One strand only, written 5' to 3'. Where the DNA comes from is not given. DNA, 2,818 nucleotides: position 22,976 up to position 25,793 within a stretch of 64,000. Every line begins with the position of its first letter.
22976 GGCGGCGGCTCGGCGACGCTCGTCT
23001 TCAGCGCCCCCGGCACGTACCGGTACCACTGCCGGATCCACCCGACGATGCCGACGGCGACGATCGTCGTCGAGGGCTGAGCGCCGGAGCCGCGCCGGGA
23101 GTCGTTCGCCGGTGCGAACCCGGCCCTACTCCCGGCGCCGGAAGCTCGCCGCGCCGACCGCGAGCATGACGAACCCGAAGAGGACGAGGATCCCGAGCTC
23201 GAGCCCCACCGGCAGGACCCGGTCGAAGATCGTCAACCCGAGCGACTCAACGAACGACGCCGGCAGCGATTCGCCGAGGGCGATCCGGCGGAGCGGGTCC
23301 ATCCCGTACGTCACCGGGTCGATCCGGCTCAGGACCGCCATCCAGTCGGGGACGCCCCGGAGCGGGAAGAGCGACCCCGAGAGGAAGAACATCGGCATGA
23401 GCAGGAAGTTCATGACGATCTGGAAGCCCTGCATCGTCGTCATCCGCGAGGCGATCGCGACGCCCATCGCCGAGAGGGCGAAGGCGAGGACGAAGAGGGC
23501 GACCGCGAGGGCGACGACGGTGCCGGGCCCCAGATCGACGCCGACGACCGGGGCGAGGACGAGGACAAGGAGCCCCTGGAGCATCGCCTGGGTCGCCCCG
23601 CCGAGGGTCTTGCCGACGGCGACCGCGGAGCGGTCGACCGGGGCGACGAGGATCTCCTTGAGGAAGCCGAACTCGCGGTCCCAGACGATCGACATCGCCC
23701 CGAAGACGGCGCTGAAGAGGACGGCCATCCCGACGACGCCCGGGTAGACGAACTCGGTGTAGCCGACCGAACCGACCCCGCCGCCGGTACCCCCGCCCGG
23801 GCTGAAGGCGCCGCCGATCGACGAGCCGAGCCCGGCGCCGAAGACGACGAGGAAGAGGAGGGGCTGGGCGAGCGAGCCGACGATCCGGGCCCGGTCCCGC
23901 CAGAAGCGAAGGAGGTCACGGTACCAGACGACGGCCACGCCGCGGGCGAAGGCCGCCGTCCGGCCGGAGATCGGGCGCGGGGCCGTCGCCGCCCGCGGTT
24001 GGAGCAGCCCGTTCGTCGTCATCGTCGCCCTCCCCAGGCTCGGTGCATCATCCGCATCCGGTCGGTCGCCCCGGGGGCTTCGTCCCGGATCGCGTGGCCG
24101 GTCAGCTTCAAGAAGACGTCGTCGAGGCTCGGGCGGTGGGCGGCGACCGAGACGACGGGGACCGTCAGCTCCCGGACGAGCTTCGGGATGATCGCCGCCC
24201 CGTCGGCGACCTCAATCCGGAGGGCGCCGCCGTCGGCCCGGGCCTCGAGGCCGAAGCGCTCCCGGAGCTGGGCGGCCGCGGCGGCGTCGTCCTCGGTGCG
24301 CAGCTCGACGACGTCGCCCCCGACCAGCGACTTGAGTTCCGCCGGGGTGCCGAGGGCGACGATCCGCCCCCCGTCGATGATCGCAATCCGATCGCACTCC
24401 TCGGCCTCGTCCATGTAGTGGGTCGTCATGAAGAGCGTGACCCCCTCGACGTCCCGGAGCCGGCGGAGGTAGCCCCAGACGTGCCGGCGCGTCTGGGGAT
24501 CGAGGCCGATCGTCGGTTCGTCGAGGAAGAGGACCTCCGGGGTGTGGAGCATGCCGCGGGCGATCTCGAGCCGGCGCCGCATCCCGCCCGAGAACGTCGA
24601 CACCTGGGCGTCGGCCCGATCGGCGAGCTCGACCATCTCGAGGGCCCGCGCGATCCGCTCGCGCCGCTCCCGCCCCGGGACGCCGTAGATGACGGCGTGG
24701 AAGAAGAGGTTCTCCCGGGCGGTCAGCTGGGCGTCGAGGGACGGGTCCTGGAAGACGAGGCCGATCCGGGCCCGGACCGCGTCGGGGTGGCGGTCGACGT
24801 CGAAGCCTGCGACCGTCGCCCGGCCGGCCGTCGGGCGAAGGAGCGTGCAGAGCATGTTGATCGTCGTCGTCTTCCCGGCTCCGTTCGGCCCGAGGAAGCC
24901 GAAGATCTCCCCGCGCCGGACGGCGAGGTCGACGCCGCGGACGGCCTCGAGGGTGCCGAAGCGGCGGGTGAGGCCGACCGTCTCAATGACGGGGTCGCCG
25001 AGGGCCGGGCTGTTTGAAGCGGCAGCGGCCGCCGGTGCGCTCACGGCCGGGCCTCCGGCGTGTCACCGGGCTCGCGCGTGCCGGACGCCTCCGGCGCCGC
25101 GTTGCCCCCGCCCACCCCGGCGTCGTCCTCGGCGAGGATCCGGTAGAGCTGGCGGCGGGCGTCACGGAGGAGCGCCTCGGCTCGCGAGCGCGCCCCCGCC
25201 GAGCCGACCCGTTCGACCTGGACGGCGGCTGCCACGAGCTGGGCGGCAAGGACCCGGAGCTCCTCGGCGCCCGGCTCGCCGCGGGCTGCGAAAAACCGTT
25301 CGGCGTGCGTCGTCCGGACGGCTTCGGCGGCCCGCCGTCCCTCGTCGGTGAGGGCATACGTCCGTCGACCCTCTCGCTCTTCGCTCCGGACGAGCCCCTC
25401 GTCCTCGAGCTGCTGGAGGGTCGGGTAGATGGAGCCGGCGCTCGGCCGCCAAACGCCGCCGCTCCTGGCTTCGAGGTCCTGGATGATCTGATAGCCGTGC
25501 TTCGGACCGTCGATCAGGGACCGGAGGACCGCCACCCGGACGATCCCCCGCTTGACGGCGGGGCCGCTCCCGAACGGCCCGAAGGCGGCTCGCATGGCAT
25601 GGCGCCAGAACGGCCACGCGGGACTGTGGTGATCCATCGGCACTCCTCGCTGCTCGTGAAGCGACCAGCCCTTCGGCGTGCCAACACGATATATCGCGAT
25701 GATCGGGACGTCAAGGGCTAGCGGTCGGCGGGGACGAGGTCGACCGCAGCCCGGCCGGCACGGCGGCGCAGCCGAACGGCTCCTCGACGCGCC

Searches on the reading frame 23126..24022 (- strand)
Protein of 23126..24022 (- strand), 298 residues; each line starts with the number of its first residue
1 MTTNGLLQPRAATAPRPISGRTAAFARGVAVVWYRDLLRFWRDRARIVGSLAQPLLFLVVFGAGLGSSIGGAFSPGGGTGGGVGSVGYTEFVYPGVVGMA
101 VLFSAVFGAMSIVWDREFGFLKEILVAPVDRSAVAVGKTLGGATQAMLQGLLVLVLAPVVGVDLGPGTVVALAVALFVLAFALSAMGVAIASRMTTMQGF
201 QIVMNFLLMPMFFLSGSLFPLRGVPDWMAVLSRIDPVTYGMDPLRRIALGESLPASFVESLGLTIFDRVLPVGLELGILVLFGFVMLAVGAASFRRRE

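Call 11: search_protein_families(library=pfam, proteins=[window:23126-24022:-], max_evalue=0.01)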
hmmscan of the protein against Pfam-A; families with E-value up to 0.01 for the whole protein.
window:23126-24022:- (298 aa): 3 families
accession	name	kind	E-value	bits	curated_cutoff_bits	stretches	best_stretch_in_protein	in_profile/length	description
PF01061.29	ABC2_membrane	-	3.9e-35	121.8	26.9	1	30-247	4-209/211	ABC-2 type transporter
PF12698.13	ABC2_membrane_3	-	2.1e-21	76.9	31.6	1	86-291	158-346/347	ABC-2 family transporter protein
PF12679.13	ABC2_membrane_2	-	0.0096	15.6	27.2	0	99-297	77-281/283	ABC-2 family transporter protein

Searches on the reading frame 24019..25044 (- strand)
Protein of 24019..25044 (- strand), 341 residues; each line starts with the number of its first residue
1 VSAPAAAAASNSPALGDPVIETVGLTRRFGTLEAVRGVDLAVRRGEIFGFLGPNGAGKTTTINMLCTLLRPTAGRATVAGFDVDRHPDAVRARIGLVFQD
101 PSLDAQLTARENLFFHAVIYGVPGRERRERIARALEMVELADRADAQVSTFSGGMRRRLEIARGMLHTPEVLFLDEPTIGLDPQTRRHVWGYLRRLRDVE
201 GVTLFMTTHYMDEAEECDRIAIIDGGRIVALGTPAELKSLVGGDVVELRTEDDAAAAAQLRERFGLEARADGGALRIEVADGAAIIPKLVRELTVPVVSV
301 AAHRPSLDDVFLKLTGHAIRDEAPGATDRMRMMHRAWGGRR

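Call 11: search_protein_families(library=pfam, proteins=[window:24019-25044:-], max_evalue=0.01)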
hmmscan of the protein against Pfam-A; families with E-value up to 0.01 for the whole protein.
window:24019-25044:- (341 aa): 5 families
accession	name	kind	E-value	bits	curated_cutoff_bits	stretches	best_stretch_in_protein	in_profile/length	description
PF00005.33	ABC_tran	-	3.9e-34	118.6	25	1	36-178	2-136/137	ABC transporter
PF13304.12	AAA_21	-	5.7e-09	36.9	27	1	137-209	224-298/304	AAA domain, putative AbiEii toxin, Type IV TA system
PF13732.12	DrrA1-3_C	-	2.4e-08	35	27.4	1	232-314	1-80/81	ATP-binding protein DrrA1-3-like, C-terminal domain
PF13476.12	AAA_23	-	0.0027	18.8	27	1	45-69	19-43/201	AAA domain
PF22039.1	HUTI_composite_bact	-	0.0029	17.6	25.5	1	223-238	5-20/26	Imidazolonepropionase-like composite domain, bacteria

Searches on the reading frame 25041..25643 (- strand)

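Call 11: search_protein_families(library=pfam, proteins=[window:25041-25643:-], max_evalue=0.01)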
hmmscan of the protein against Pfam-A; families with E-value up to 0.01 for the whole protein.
window:25041-25643:- (200 aa): 6 families
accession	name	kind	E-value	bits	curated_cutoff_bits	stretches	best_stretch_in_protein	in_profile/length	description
PF03551.20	PadR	-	6.1e-22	77.8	27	1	39-107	1-74/75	Transcriptional regulator PadR-like family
PF04458.17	DUF505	-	0.00045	19.2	28.7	1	64-111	359-408/622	Protein of unknown function (DUF505)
PF14277.12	DUF4364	-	0.0024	18.1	26.9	1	75-110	39-74/162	Domain of unknown function (DUF4364)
PF07381.18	EarA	-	0.0065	16.7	22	0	77-108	57-89/90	EarA-like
PF22194.2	F-93_WHD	-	0.0072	16.8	28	0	71-102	31-62/62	F-93, winged-helix domain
PF14557.12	AphA_like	-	0.0096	16.1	27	0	32-110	9-90/174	Putative AphA-like transcriptional regulator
